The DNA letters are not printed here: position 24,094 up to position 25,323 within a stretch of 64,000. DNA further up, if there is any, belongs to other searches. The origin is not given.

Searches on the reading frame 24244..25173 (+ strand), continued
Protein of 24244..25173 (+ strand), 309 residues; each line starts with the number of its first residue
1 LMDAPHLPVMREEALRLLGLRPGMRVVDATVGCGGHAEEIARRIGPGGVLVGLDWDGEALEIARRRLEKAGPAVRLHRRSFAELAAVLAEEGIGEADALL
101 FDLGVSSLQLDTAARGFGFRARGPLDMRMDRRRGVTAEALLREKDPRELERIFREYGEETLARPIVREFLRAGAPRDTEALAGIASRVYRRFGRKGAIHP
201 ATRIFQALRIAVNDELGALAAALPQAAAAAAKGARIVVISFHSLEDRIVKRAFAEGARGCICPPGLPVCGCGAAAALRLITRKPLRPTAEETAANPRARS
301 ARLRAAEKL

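Call 20: find_encoding_contigs(protein=P0033, flank=3000, max_places=2)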
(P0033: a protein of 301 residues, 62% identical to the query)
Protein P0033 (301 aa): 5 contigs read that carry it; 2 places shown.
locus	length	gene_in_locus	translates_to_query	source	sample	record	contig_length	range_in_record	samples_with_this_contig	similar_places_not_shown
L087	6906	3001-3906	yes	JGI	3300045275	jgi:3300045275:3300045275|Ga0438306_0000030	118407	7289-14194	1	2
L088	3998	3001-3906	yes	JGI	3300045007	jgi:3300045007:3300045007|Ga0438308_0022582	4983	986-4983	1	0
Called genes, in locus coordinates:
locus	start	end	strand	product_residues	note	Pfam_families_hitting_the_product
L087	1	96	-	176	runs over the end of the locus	-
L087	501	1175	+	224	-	-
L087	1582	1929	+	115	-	PF12643:MazG-like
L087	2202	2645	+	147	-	PF02381:MraZ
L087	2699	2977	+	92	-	-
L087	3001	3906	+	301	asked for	PF01795:Methyltransf_5, PF08704:GCD14 (weak), PF13649:Methyltransf_25 (faint), PF13847:Methyltransf_31 (faint)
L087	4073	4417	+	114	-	PF00072:Response_reg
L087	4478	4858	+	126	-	-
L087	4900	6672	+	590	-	PF03717:PBP_dimer, PF00905:Transpeptidase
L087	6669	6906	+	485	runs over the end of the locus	PF01225:Mur_ligase, PF08245:Mur_ligase_M, PF02875:Mur_ligase_C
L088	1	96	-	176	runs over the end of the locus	-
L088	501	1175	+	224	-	-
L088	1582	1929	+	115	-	PF12643:MazG-like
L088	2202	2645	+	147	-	PF02381:MraZ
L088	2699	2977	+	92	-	-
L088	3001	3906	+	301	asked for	PF01795:Methyltransf_5, PF08704:GCD14 (weak), PF13649:Methyltransf_25 (faint), PF13847:Methyltransf_31 (faint)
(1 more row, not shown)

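Call 21: find_encoding_contigs(protein=P0031, flank=3000, max_places=1)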
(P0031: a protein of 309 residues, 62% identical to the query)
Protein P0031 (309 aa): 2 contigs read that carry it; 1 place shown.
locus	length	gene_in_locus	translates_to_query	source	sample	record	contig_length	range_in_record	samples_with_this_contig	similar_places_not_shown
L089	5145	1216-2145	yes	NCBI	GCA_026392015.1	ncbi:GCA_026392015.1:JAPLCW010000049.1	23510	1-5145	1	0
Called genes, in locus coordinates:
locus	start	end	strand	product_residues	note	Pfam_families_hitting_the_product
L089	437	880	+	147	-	PF02381:MraZ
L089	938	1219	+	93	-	-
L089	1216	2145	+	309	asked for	PF01135:PCMT (faint), PF01209:Ubie_methyltran (faint), PF01795:Methyltransf_5, PF13847:Methyltransf_31 (faint), PF13649:Methyltransf_25 (weak)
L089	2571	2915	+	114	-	PF00072:Response_reg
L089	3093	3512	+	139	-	-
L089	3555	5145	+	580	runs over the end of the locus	PF03717:PBP_dimer, PF00905:Transpeptidase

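Call 32: find_encoding_contigs(protein=P0014, flank=3000, max_places=2)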
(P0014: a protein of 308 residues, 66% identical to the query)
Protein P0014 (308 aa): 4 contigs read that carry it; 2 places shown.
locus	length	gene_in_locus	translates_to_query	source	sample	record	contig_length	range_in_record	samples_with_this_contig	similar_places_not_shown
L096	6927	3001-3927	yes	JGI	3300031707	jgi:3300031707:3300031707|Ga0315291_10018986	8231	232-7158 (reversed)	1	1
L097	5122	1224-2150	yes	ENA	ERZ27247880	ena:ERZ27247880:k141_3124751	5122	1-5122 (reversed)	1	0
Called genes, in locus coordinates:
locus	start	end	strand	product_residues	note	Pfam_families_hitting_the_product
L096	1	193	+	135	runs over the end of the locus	-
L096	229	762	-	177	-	-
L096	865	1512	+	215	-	-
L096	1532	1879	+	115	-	PF12643:MazG-like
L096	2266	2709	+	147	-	PF02381:MraZ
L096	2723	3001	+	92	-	-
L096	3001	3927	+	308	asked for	PF01135:PCMT (faint), PF01795:Methyltransf_5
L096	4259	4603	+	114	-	PF00072:Response_reg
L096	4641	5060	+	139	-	-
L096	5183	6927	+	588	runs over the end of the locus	PF03717:PBP_dimer, PF00905:Transpeptidase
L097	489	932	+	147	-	PF02381:MraZ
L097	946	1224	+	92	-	-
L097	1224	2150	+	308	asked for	PF01135:PCMT (faint), PF01795:Methyltransf_5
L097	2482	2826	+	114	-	PF00072:Response_reg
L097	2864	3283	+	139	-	-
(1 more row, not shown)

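Call 33: find_encoding_contigs(protein=P0017, flank=3000, max_places=1)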
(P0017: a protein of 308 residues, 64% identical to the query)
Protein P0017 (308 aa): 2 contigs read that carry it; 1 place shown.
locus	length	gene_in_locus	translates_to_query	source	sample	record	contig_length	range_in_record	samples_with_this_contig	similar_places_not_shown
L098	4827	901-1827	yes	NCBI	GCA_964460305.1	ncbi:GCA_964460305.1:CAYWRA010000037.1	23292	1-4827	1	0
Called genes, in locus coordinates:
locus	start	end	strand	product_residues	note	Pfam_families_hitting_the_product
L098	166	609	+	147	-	PF02381:MraZ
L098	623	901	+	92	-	-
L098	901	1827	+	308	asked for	PF01795:Methyltransf_5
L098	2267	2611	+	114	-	PF00072:Response_reg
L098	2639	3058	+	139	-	-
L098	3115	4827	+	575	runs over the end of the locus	PF03717:PBP_dimer, PF00905:Transpeptidase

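Call 34: find_encoding_contigs(protein=P0036, flank=3000, max_places=2)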
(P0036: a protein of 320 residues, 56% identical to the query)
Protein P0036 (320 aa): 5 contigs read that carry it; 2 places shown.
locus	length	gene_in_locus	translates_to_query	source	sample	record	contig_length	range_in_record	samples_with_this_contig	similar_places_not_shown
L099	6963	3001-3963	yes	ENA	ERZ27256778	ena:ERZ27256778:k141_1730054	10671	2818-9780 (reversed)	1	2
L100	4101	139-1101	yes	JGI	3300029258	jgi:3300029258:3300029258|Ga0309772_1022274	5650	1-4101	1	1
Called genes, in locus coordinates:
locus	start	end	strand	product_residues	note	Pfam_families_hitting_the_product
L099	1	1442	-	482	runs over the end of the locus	PF00004:AAA (weak), PF07728:AAA_5 (faint), PF07724:AAA_2, PF00004:AAA (weak)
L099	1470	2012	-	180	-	PF00227:Proteasome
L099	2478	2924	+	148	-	PF02381:MraZ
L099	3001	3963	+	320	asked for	PF01795:Methyltransf_5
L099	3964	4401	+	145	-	-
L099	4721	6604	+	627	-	PF03717:PBP_dimer, PF00905:Transpeptidase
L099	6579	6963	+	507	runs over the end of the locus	PF01225:Mur_ligase, PF08245:Mur_ligase_M, PF02875:Mur_ligase_C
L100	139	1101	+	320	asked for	PF01795:Methyltransf_5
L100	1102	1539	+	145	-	-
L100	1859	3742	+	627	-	PF03717:PBP_dimer, PF00905:Transpeptidase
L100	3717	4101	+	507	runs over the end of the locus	PF01225:Mur_ligase, PF08245:Mur_ligase_M, PF02875:Mur_ligase_C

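Call 58: find_encoding_contigs(protein=P0029, flank=2500, max_places=8)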
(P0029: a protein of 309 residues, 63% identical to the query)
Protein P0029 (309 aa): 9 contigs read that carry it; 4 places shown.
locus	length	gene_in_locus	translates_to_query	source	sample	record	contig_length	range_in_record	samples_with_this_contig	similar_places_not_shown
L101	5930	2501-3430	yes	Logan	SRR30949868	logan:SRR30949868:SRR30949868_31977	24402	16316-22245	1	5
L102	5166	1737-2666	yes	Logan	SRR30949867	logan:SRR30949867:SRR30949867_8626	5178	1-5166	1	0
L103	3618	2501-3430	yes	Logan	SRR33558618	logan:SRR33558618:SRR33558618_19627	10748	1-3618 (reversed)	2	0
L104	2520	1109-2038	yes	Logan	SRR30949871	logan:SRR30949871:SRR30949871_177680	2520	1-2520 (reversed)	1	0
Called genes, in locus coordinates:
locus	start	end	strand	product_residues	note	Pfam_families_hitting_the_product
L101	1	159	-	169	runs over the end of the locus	-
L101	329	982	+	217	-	-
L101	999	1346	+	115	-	PF12643:MazG-like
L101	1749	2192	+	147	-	PF02381:MraZ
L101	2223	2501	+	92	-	-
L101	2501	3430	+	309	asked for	PF01795:Methyltransf_5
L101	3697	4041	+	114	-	PF00072:Response_reg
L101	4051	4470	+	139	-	-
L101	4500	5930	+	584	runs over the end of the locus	PF03717:PBP_dimer, PF00905:Transpeptidase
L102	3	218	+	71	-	?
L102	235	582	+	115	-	PF12643:MazG-like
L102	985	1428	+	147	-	PF02381:MraZ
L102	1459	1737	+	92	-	-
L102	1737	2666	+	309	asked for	PF01795:Methyltransf_5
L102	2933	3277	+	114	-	PF00072:Response_reg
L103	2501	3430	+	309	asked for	PF01795:Methyltransf_5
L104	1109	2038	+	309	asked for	PF01795:Methyltransf_5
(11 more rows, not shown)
